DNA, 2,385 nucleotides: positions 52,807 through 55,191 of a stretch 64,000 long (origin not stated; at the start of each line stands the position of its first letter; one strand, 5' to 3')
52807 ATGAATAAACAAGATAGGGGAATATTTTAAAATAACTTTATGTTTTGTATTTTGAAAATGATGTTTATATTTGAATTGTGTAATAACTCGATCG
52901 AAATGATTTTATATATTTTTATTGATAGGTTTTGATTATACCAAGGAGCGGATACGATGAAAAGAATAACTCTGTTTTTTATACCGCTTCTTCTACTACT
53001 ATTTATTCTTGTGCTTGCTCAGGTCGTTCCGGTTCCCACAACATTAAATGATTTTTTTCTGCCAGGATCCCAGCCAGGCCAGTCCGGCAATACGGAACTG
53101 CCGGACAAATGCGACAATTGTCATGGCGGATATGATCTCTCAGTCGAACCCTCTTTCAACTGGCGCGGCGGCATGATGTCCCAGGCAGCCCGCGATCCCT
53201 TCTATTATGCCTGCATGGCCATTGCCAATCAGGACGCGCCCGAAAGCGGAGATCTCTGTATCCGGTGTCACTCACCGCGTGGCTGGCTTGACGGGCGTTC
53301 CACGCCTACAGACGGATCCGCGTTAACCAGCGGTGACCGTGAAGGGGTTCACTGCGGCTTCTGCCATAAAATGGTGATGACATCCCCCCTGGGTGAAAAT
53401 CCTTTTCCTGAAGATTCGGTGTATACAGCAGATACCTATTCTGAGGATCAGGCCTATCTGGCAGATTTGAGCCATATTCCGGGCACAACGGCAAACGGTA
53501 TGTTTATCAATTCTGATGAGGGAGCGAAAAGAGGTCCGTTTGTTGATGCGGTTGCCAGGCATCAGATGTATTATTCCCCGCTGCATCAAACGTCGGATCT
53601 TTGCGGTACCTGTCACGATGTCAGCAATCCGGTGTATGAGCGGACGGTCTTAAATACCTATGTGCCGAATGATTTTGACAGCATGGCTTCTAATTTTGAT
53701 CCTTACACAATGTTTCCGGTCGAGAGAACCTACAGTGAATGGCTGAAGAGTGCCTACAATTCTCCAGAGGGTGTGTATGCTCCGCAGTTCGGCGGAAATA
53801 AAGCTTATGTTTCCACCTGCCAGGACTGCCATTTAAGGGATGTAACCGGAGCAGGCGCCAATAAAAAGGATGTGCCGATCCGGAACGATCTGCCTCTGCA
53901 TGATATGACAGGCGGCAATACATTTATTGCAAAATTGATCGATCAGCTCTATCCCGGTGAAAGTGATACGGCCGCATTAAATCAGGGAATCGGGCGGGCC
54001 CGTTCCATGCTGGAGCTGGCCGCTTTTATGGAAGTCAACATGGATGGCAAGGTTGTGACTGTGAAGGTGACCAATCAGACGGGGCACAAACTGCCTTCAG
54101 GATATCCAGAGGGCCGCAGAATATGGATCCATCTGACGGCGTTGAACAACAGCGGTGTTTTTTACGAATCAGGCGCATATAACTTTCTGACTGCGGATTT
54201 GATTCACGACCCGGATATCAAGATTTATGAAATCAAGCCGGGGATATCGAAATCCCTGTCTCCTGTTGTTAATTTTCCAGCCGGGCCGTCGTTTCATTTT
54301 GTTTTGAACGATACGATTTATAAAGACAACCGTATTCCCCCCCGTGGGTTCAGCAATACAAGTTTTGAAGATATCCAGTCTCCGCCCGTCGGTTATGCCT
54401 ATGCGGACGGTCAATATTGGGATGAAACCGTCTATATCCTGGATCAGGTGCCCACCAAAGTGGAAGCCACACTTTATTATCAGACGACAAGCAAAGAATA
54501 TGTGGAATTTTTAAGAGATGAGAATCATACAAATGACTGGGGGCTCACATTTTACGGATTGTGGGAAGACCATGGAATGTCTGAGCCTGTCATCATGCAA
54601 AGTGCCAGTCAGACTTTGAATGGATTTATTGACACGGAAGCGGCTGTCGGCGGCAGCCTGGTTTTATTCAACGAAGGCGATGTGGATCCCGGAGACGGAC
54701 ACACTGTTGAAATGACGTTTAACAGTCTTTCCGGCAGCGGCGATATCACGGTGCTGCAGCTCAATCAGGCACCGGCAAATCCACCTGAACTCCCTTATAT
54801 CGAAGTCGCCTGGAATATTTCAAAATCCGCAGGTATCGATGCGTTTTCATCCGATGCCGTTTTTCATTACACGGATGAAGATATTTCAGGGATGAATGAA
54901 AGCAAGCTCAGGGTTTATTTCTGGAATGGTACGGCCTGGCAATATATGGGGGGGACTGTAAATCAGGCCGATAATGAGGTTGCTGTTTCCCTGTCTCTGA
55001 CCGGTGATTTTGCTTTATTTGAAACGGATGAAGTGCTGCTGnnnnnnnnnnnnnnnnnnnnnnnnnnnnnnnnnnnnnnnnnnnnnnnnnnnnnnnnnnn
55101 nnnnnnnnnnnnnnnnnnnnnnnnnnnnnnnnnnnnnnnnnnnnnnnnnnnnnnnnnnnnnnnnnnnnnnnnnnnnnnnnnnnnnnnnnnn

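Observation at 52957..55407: Secreted penta-haem cytochrome c fused to a large non-haem region and a surface-tag-like C-terminal domain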

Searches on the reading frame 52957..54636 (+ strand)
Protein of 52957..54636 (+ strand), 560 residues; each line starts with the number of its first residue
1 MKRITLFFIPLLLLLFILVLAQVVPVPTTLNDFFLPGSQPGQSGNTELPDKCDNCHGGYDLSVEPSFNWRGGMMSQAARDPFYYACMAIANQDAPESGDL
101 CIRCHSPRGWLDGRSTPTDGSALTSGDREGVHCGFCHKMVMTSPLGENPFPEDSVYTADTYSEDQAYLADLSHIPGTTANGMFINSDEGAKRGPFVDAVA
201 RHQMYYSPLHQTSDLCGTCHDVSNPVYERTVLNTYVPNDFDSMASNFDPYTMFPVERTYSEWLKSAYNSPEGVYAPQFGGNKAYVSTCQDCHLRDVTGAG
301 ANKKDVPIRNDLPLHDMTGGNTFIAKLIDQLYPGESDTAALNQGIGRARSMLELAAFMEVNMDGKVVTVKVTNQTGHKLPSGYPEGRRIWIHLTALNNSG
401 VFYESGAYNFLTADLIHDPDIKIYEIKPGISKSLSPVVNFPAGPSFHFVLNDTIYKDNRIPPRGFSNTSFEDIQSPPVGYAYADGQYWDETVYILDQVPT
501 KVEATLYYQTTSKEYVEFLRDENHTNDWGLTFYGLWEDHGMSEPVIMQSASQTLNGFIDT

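Call 28: search_protein_representatives(protein=window:52957-54636:+)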
Query: 560 residues. Proteins with E-value up to 0.001 (for the whole library): 2615; up to 1e-10: 1437; up to 1e-30: 529. The best 150 are listed.
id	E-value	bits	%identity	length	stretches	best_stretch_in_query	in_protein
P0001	0.0e+00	1332.8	100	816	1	1-560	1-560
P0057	1.0e-246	836.3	65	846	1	12-551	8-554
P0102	1.8e-237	805.7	64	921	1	12-550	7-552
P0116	1.6e-235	799.4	62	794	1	5-554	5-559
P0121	2.1e-229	779.2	63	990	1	20-553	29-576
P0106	4.9e-227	771.3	62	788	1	8-549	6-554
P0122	6.0e-221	751.2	60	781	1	2-548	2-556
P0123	6.9e-220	747.7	60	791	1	12-551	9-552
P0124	1.7e-218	743.2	61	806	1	20-548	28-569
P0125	1.3e-217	740.2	60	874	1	12-549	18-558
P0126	9.3e-217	737.4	66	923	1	73-549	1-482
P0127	4.3e-209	712.1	59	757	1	6-553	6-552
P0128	1.8e-204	696.8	60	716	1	24-554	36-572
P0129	3.1e-202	689.4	63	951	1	73-553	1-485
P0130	1.1e-200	684.4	67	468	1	73-513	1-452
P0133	7.8e-188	641.9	56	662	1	16-548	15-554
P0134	2.3e-180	617.2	54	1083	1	26-554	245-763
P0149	1.8e-141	488.8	47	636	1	6-550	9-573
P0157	1.3e-129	449.7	41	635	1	15-551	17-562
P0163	2.3e-123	429.0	41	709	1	13-548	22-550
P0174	1.3e-114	400.1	41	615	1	25-558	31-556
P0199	2.4e-104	366.2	39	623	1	23-550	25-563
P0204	1.1e-96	341.0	42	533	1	19-551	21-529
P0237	2.5e-86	306.7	38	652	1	31-551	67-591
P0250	2.1e-82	293.8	41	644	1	29-548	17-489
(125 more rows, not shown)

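Call 56: list_cluster_members(proteins=[P0149, P0157, P0163, P0174, P0199, P0204, P0237, P0133, P0134, P0250])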
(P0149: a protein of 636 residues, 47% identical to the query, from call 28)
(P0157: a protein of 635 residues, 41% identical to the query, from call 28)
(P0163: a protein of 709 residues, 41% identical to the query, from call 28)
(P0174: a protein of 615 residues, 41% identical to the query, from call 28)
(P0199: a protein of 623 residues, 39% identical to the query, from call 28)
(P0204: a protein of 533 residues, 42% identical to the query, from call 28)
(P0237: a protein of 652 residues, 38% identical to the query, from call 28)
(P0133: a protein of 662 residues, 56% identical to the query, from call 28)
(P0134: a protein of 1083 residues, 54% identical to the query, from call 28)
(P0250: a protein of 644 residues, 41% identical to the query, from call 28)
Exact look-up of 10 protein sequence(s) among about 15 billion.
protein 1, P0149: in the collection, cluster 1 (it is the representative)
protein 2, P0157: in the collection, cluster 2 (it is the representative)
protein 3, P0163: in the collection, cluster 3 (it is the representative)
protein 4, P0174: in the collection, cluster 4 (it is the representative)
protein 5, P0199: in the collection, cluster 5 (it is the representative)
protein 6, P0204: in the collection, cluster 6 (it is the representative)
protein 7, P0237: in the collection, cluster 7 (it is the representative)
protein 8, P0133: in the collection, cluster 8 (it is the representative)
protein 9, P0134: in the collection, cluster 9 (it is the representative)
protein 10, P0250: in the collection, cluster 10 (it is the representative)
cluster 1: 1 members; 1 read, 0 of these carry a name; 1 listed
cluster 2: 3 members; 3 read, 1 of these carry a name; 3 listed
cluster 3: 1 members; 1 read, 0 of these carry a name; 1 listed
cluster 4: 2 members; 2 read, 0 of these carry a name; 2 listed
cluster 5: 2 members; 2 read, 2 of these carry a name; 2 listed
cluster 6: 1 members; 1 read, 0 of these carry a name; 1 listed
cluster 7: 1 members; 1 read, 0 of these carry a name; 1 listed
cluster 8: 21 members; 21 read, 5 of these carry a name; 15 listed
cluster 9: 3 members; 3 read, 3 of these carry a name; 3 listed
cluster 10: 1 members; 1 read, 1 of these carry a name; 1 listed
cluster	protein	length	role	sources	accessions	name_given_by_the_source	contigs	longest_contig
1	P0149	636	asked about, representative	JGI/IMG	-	-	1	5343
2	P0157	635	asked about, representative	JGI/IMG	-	nitrate/TMAO reductase-like tetraheme cytochrome c subunit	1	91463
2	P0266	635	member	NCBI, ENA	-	-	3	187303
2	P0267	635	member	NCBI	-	-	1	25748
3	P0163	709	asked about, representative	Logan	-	-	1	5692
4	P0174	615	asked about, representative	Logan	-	-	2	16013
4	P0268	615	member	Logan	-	-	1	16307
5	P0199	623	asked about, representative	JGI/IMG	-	hypothetical protein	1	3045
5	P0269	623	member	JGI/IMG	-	hypothetical protein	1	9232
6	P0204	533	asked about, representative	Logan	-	-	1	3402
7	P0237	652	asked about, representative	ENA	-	-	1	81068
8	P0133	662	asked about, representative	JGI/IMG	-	-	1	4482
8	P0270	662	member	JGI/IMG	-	cytochrome c553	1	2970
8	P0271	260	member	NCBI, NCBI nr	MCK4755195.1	MAG: hypothetical protein KAS58_08165, partial [Calditrichia bacterium] | hypothetical protein [Calditrichia bacterium]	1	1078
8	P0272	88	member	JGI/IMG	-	hypothetical protein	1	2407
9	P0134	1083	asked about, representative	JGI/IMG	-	hypothetical protein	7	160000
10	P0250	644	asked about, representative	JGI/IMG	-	hypothetical protein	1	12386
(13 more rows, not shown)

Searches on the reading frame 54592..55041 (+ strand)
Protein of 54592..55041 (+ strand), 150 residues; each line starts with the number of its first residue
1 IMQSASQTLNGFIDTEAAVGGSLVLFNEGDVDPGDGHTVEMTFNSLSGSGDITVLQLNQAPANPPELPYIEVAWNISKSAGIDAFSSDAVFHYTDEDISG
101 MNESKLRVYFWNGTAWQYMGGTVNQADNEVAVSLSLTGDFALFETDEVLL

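Call 19: search_protein_families(library=pfam, proteins=[window:54592-55041:+], max_evalue=10)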
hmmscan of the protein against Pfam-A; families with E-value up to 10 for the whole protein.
window:54592-55041:+ (150 aa): 0 families

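Call 20: search_protein_families(library=ncbifam, proteins=[window:54592-55041:+], max_evalue=10)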
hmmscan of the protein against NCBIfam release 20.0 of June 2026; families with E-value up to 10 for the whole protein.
window:54592-55041:+ (150 aa): 0 families
